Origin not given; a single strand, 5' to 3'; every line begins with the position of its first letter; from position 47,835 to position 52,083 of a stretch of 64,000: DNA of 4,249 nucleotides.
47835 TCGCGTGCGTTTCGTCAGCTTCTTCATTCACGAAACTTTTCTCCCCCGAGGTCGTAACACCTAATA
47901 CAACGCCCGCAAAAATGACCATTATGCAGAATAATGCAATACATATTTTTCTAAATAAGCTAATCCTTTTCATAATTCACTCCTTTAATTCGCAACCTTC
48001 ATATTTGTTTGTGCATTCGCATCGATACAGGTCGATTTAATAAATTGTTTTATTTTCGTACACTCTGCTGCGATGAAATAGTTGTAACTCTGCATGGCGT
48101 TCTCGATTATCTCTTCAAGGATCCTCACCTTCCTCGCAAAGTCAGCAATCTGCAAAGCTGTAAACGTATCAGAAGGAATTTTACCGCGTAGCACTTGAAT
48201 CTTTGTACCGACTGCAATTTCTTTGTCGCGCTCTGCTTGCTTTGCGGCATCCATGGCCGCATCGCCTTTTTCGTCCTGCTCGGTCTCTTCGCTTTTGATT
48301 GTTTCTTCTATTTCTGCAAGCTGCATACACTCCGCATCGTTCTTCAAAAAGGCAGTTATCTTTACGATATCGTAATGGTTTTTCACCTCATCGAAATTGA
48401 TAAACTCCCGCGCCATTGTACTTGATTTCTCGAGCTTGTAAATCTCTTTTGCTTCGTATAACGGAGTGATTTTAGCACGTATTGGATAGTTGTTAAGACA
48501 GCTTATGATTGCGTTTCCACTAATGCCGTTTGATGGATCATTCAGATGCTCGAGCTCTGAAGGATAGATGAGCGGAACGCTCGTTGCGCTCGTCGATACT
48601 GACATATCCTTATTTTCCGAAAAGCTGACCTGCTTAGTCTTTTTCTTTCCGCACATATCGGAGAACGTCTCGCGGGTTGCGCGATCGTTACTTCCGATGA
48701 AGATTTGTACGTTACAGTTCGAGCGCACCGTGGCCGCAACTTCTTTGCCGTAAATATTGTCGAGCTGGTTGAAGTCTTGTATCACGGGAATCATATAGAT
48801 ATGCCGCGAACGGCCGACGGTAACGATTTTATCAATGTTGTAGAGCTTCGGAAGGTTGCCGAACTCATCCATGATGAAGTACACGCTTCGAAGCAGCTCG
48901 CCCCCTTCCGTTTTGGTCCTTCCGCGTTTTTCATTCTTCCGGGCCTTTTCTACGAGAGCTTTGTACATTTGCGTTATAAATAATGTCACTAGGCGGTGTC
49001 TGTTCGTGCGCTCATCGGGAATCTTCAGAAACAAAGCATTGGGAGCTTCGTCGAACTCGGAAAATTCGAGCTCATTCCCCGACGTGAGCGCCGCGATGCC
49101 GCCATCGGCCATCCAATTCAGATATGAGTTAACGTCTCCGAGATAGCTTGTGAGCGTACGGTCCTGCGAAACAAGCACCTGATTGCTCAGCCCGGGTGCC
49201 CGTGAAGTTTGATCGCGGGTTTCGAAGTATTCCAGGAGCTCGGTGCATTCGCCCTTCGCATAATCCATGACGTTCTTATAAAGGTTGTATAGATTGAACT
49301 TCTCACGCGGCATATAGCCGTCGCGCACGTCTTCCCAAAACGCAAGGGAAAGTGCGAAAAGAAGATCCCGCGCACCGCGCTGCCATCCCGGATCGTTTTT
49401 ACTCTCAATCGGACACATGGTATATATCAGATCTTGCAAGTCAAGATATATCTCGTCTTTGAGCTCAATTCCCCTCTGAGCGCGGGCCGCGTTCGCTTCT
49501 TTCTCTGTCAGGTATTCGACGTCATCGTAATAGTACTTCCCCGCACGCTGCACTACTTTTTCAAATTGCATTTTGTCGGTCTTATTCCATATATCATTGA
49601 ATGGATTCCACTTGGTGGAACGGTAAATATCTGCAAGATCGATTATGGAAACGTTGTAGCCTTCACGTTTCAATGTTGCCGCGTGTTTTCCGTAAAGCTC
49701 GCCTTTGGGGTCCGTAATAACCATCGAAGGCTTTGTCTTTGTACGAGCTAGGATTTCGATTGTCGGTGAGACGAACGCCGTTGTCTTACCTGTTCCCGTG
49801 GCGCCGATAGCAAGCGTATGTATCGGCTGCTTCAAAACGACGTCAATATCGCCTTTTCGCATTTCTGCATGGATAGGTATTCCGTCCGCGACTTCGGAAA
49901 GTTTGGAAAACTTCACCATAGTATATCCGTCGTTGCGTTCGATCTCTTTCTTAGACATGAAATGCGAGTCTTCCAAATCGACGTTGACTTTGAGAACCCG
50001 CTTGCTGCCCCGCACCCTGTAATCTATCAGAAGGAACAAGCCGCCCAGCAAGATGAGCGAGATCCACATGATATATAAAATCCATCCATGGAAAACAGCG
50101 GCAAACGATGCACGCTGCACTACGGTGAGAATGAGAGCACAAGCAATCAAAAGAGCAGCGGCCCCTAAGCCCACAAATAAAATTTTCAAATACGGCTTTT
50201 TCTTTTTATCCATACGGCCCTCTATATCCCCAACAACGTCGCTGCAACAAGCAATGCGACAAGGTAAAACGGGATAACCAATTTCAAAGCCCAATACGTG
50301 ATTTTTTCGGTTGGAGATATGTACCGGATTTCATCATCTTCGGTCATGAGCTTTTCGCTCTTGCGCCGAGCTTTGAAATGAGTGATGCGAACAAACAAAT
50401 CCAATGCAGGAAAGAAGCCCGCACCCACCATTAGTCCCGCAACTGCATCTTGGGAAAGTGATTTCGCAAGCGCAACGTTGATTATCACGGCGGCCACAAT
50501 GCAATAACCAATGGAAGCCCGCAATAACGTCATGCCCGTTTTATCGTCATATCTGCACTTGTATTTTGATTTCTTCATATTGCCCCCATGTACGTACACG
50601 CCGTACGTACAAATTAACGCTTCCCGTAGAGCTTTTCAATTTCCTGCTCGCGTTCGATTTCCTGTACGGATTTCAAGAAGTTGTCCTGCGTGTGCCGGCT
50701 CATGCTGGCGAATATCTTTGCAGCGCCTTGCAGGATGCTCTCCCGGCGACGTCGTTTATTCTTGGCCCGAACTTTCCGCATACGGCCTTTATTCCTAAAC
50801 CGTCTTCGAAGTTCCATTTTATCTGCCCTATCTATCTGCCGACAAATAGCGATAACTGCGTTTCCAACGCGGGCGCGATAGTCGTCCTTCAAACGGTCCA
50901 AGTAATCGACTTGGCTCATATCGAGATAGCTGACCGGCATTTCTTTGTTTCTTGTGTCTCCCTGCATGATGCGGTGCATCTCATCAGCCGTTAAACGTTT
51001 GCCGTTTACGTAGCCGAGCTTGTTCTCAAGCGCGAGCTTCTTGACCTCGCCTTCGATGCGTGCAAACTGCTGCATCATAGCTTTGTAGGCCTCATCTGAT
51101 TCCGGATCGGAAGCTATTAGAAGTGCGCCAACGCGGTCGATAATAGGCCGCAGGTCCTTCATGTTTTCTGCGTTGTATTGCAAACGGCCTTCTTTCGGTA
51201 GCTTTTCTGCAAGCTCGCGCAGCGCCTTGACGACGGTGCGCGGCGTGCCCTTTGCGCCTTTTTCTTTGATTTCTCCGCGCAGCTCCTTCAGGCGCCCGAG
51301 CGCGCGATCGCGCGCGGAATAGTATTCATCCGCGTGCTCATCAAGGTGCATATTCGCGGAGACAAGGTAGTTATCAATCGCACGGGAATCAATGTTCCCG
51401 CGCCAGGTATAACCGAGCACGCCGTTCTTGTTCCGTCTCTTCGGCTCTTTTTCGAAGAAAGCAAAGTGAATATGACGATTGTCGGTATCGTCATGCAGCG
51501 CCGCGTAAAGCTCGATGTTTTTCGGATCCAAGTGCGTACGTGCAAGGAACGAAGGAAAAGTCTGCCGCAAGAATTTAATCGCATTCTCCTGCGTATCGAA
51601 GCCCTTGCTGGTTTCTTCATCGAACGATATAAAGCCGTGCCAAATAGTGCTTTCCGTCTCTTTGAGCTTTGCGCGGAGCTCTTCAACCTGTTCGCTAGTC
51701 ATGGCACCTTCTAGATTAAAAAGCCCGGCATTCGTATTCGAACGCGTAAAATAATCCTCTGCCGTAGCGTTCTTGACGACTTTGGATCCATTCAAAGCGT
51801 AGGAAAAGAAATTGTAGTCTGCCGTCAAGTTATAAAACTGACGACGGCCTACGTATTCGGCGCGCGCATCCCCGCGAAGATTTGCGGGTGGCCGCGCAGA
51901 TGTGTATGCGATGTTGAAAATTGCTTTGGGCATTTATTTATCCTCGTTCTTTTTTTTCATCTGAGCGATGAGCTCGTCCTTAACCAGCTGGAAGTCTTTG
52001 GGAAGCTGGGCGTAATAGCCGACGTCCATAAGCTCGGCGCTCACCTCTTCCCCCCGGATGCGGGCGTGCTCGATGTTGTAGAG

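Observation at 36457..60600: ICE-wide array of tandem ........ palindromes at every transcription-unit junction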

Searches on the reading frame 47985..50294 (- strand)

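Call 6: search_protein_families(library=pfam, proteins=[window:47985-50294:-], max_evalue=0.01)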
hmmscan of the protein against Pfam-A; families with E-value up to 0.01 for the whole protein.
window:47985-50294:- (769 aa): 5 families
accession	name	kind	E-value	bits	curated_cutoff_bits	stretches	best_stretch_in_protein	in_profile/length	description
PF02534.20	T4SS-DNA_transf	-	1.6e-46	159.6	20.1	1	147-622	34-454/468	Type IV secretory system Conjugative DNA transfer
PF12696.13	TraG-D_C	-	5.7e-28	97.8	22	1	471-585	2-125/126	TraM recognition site of TraD and TraG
PF10412.15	TrwB_AAD_bind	-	1e-25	90.9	20.5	2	415-586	202-368/387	Type IV secretion-system coupling protein DNA-binding domain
PF00270.35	DEAD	-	3.5e-06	27.3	26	1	159-216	16-73/167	DEAD/DEAH box helicase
PF01935.23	DUF87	-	0.0057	17.2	23.2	0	159-222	25-83/220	Helicase HerA, central domain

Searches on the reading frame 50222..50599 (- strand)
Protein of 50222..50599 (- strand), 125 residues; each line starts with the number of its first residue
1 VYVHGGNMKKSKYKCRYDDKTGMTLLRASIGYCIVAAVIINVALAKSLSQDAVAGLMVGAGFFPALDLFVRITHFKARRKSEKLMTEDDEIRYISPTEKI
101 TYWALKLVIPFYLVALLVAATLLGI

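Call 6: search_protein_families(library=pfam, proteins=[window:50222-50599:-], max_evalue=0.01)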
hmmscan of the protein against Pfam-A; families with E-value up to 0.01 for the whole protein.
window:50222-50599:- (125 aa): 0 families

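Call 19: search_protein_families(library=pfam, proteins=[window:50222-50578:-], max_evalue=5)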
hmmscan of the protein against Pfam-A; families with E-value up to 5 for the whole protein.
window:50222-50578:- (118 aa): 1 family
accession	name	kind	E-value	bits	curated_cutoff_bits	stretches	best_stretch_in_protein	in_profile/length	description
PF10762.14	DUF2583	-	0.12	13.3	27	1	14-54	16-55/88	Protein of unknown function (DUF2583)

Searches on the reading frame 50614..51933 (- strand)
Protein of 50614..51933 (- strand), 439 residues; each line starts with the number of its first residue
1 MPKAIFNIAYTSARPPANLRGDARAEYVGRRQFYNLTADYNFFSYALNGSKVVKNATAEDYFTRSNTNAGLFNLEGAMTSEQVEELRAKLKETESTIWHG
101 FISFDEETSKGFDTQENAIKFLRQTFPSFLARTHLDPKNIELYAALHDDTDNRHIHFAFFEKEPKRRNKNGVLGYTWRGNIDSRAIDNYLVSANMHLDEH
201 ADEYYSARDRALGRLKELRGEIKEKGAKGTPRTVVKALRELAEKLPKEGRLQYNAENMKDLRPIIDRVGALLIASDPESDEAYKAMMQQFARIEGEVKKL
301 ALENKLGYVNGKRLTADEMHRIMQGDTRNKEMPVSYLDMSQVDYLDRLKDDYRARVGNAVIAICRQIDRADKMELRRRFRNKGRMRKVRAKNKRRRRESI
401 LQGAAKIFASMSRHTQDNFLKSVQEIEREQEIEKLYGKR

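Call 6: search_protein_families(library=pfam, proteins=[window:50614-51933:-], max_evalue=0.01)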
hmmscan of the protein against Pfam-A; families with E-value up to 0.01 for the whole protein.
window:50614-51933:- (439 aa): 2 families
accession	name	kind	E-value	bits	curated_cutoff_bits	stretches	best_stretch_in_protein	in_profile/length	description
PF18555.7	MobL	-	1.4e-20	74.2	28.5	1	47-326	40-309/383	MobL relaxases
PF03432.20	Relaxase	-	1.9e-05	25.4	24.6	1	76-159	23-98/132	MobA/VirD2-like, nuclease domain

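Call 9: find_homologous_proteins(query=window:50614-51933:-, max_evalue=1e-20)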
Query window:50614-51933:- (439 aa): 286 proteins with E <= 1e-20 among 8000 candidates; the best 120 are listed.
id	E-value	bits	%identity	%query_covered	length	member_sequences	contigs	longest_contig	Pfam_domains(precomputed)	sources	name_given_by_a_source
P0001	1.7e-288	974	100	100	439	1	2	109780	PF18555.8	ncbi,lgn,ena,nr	ncbi:MAG: relaxase MobL [Clostridia bacterium]|nr:relaxase MobL [Clostridia bacterium]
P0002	1.1e-259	879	90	100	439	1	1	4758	PF18555.8,PF03432.21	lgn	-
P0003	9.9e-246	833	85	100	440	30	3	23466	PF18555.8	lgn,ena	-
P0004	1.3e-244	830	84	100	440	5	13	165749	PF18555.8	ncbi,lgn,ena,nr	ncbi:MAG: hypothetical protein HFE26_00375 [Clostridia bacterium]|nr:hypothetical protein [Clostridi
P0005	8.8e-160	550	59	99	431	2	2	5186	-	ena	-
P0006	4.4e-159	548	61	100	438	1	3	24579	PF18555.8,PF03432.21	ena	-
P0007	5.1e-158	545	59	99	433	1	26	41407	-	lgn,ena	-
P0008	1.7e-157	543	58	99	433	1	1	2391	-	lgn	-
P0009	5.2e-157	541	58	99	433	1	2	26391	-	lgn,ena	-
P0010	5.6e-157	541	58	99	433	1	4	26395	-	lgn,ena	-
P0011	6.3e-157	541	58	99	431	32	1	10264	-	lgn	-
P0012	1.1e-156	540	58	99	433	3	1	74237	-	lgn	-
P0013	1.3e-156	540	58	99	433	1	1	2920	-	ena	-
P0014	2.8e-156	539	58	99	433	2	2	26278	PF18555.8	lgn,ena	-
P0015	5.1e-156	538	58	99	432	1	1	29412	PF18555.8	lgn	-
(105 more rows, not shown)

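Call 11: find_related_loci(query=A1, collection=genome_contigs, flank=10000)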
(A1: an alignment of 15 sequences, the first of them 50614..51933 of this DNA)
Query A1 (439 aa) in genome_contigs; peptide patterns used: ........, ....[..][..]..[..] (x = any residue, [..] = any of these).
83 stretches matched a pattern; 48 encode a relative of the query (tblastn E <= 1e-3); 47 distinct loci.
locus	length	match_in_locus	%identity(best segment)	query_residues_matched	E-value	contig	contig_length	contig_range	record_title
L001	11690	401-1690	55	1-435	9e-163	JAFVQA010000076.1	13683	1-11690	MAG: Clostridia bacterium isolate RGIG5290 Sheep_Colon-2__c385677, whole genome shotgun sequence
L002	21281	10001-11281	56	1-434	3e-162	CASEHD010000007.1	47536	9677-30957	uncultured Christensenella sp. isolate B31_L2_392392_idba_bin.53 genome assembly, contig: B31_L2_392392_idba_bin.53.fa_s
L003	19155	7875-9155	57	1-437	1e-160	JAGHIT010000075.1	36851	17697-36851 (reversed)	MAG: Clostridia bacterium isolate MAG.400 k127_1028960, whole genome shotgun sequence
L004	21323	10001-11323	54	3-437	4e-152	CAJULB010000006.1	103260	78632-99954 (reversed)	MAG TPA_asm: uncultured Christensenellaceae bacterium isolate MGBC156628 genome assembly, contig: MGBC156628.6, whole ge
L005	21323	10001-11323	54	3-437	2e-152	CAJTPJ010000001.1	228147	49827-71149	MAG TPA_asm: uncultured Christensenella sp. isolate MGBC107459 genome assembly, contig: MGBC107459.1, whole genome shotg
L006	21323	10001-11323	54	3-437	2e-151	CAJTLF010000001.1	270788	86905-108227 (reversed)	MAG TPA_asm: uncultured Christensenella sp. isolate MGBC104819 genome assembly, contig: MGBC104819.1, whole genome shotg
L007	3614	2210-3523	54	1-437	1e-156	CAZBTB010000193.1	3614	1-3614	MAG TPA_asm: uncultured Lachnospiraceae bacterium isolate SRP199465_co2_331 genome assembly, contig: NODE_73587_length_3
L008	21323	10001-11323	54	3-437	8e-150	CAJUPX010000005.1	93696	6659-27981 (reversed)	MAG TPA_asm: uncultured Christensenellaceae bacterium isolate MGBC162824 genome assembly, contig: MGBC162824.5, whole ge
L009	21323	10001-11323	54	3-437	8e-150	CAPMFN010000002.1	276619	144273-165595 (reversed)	MAG TPA_asm: Candidatus Borkfalkiaceae bacterium isolate MGBC117803 genome assembly, contig: MGBC117803.2, whole genome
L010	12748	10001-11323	53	3-437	3e-149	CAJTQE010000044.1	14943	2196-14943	MAG TPA_asm: uncultured Christensenella sp. isolate MGBC110736 genome assembly, contig: MGBC110736.44, whole genome shot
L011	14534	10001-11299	53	1-438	2e-147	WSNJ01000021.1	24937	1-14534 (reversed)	MAG: Clostridia bacterium isolate RACS_047 NODE_281_length_24937_cov_35.167390, whole genome shotgun sequence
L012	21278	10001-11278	52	1-431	1e-146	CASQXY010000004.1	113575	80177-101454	MAG: uncultured bacterium isolate extra-ERR2136553.25_1677762773 genome assembly, contig: NODE_58_length_113575_cov_4.12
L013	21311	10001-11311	51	3-433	6e-146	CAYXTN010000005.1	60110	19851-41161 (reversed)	MAG TPA_asm: uncultured Clostridia bacterium isolate SRP199465_co1_131 genome assembly, contig: NODE_936_length_60110_co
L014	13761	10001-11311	50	3-433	3e-138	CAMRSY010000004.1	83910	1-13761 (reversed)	MAG TPA_asm: uncultured Clostridia bacterium isolate SRR13573580_bin.13_metawrap_v1.3_MAG genome assembly, contig: NODE.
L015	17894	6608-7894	49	1-438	2e-137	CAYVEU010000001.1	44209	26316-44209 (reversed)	MAG TPA_asm: uncultured Christensenella sp. isolate SRP199465_co2_69 genome assembly, contig: NODE_1799_length_44209_cov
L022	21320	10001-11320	54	4-438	3e-155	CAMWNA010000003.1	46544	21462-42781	MAG TPA_asm: uncultured Clostridia bacterium isolate SRR14411288_bin.14_metawrap_v1.3_MAG genome assembly, contig: NODE.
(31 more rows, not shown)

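Call 25: find_encoding_contigs(protein=P0004, flank=10000, max_places=4)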
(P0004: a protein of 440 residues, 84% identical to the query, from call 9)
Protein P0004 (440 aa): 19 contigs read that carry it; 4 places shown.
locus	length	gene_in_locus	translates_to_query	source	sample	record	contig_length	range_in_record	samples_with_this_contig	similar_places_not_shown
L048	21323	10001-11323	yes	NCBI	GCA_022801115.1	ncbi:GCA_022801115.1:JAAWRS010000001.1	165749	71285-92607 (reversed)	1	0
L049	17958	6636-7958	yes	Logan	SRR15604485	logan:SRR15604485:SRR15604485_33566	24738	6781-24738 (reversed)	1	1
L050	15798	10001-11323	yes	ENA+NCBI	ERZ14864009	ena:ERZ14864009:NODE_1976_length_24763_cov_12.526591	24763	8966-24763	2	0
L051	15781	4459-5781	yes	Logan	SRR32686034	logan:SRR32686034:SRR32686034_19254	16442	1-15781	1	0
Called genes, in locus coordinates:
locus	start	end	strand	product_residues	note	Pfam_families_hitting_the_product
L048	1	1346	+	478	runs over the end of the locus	PF00206:Lyase_1, PF10397:ADSL_C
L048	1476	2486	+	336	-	PF00106:adh_short, PF01073:3Beta_HSD, PF01370:Epimerase, PF02719:Polysacc_synt_2, PF04321:RmlD_sub_bind, PF05368:NmrA (faint), PF13460:NAD_binding_10 (weak), PF16363:GDP_Man_Dehyd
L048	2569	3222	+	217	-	PF00657:Lipase_GDSL, PF13472:Lipase_GDSL_2, PF04311:DUF459 (weak)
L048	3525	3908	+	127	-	PF01381:HTH_3 (weak)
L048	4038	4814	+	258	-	PF00142:Fer4_NifH (faint), PF01656:CbiA, PF02374:ArsA_ATPase, PF06564:CBP_BcsQ, PF07015:VirC1 (faint), PF09140:MipZ (weak), PF10609:ParA, PF13614:AAA_31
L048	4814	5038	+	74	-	-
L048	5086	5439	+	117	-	PF13730:HTH_36 (weak)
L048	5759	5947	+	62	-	-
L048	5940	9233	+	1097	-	PF08401:ArdcN, PF18818:MPTase-PolyVal, PF18819:MuF_C, PF22763:NrS1-1_pol-like_HBD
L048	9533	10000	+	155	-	-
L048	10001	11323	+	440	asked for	PF18555:MobL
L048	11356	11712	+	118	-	-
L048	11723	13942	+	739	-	PF02534:T4SS-DNA_transf, PF00270:DEAD (weak), PF10412:TrwB_AAD_bind, PF12696:TraG-D_C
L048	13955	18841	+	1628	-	-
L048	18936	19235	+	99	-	PF18895:T4SS_pilin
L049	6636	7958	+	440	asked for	PF18555:MobL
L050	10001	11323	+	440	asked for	PF18555:MobL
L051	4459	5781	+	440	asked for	PF18555:MobL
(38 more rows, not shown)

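Call 26: find_encoding_contigs(protein=P0006, flank=10000, max_places=3)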
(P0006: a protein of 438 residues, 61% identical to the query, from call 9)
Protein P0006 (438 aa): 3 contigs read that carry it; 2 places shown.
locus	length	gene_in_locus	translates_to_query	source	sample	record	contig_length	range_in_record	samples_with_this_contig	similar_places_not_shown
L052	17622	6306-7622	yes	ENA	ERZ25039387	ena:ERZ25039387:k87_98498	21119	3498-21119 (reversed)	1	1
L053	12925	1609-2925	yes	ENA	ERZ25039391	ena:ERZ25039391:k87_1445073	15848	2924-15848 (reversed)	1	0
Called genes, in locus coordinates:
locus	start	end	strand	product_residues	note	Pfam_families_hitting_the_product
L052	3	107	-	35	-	?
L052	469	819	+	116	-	-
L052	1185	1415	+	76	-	-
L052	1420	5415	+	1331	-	PF08401:ArdcN, PF18818:MPTase-PolyVal, PF01624:MutS_I, PF18840:LPD25, PF22763:NrS1-1_pol-like_HBD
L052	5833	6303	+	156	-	-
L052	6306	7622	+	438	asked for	PF18555:MobL, PF03432:Relaxase (weak)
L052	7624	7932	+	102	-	-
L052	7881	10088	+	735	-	PF02534:T4SS-DNA_transf, PF00270:DEAD (weak), PF10412:TrwB_AAD_bind, PF12696:TraG-D_C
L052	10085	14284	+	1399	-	PF06832:BiPBP_C (faint)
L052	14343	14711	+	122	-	PF18895:T4SS_pilin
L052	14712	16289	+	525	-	-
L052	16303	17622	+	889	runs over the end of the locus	PF01935:DUF87, PF12846:AAA_10 (weak), PF19044:P-loop_TraG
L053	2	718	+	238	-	?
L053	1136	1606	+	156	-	-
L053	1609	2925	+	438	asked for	PF18555:MobL, PF03432:Relaxase (weak)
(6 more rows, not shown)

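Call 31: search_protein_families(library=pfam, proteins=[L014:1459-1719:+, L014:963-1277:+, L022:48-269:+, L022:1280-1795:+, L004:516-1148:+, L013:54-431:+, L006:966-1364:+, L022:2259-2759:+, L014:2507-3142:+, L022:1043-1276:+], max_evalue=1)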
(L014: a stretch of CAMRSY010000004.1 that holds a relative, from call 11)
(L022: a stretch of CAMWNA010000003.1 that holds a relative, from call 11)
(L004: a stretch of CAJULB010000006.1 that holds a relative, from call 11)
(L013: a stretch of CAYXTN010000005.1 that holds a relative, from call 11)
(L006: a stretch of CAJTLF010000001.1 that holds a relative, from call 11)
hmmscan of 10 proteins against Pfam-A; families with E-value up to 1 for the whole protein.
L014:1459-1719:+ (86 aa): 1 family
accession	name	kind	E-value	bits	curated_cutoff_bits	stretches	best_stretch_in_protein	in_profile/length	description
PF00965.23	TIMP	-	0.039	14.2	23.1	1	41-73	115-146/183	Tissue inhibitor of metalloproteinase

L014:963-1277:+ (104 aa): 1 family
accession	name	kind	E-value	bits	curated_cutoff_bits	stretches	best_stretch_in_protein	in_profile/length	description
PF17194.10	AbiEi_3_N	-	0.11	13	26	1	26-50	19-43/93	Transcriptional regulator, AbiEi antitoxin N-terminal domain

L022:48-269:+ (73 aa): 1 family
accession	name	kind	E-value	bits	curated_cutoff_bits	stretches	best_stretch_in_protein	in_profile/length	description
PF11626.13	Rap1_C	-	0.14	12.6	24.2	1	39-61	2-24/84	TRF2-interacting telomeric protein/Rap1 - C terminal domain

L022:1280-1795:+ (171 aa): 5 families
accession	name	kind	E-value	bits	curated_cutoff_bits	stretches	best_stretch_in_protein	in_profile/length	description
PF04014.23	MazE_antitoxin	-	2.1e-08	34.4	24.7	2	132-168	6-42/48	Antidote-toxin recognition MazE, bacterial antitoxin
PF02381.23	MraZ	-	0.013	15.9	23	1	80-96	13-29/72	MraZ protein, putative antitoxin-like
PF09558.15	DUF2375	-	0.096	13.1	27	0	77-93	30-46/69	Protein of unknown function (DUF2375)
PF14250.11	AbrB-like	-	0.1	13.1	25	1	130-160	35-65/70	AbrB-like transcriptional regulator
PF13444.12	Acetyltransf_5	-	0.25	12.5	22.4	0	46-97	49-99/102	Acetyltransferase (GNAT) domain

L004:516-1148:+ (210 aa): 4 families
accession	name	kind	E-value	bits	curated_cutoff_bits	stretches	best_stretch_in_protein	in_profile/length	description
PF11701.14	UNC45-central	-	0.012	16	25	1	36-81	13-58/154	Myosin-binding striated muscle assembly central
PF00129.23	MHC_I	-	0.068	13.2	28.3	1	155-202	52-97/179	Class I Histocompatibility antigen, domains alpha 1 and 2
PF14384.12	BrnA_antitoxin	-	0.072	13.9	26.1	1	25-68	25-68/68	BrnA antitoxin of type II toxin-antitoxin system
PF19839.5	RHH_9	-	0.13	12.6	23.4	1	32-68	3-39/65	Ribbon-helix-helix protein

L013:54-431:+ (125 aa): 0 families

L006:966-1364:+ (132 aa): 2 families
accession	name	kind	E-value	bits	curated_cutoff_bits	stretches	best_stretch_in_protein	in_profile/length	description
PF04014.23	MazE_antitoxin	-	2.8e-13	50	24.7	2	80-123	2-45/48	Antidote-toxin recognition MazE, bacterial antitoxin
PF02381.23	MraZ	-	0.0028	18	23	1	31-66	12-44/72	MraZ protein, putative antitoxin-like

L022:2259-2759:+ (166 aa): 1 family
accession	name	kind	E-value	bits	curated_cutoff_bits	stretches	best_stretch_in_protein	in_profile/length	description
PF09681.16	Phage_rep_org_N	-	2.1e-09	37.9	23.3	1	29-154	1-114/121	N-terminal phage replisome organiser (Phage_rep_org_N)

L014:2507-3142:+ (211 aa): 2 families
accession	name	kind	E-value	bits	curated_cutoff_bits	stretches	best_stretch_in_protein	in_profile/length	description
PF08769.17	Spo0A_C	-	0.082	13.4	25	1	22-76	19-72/104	Sporulation initiation factor Spo0A C terminal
PF09274.16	ParG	-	0.15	12.6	21.4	1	27-67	27-67/76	ParG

L022:1043-1276:+ (77 aa): 3 families
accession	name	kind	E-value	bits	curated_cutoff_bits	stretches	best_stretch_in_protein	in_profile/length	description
PF14384.12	BrnA_antitoxin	-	0.036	14.9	26.1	1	26-67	25-67/68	BrnA antitoxin of type II toxin-antitoxin system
PF04221.18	RelB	-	0.074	13.4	22.4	1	35-77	2-44/82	RelB antitoxin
PF10816.13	DUF2760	-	0.099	12.9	25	1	14-58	44-87/124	Domain of unknown function (DUF2760)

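Call 46: search_protein_families(library=ncbifam, proteins=[L004:516-1148:+], max_evalue=1)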
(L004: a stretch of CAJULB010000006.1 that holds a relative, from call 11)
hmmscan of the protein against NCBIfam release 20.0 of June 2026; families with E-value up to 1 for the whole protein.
L004:516-1148:+ (210 aa): 0 families
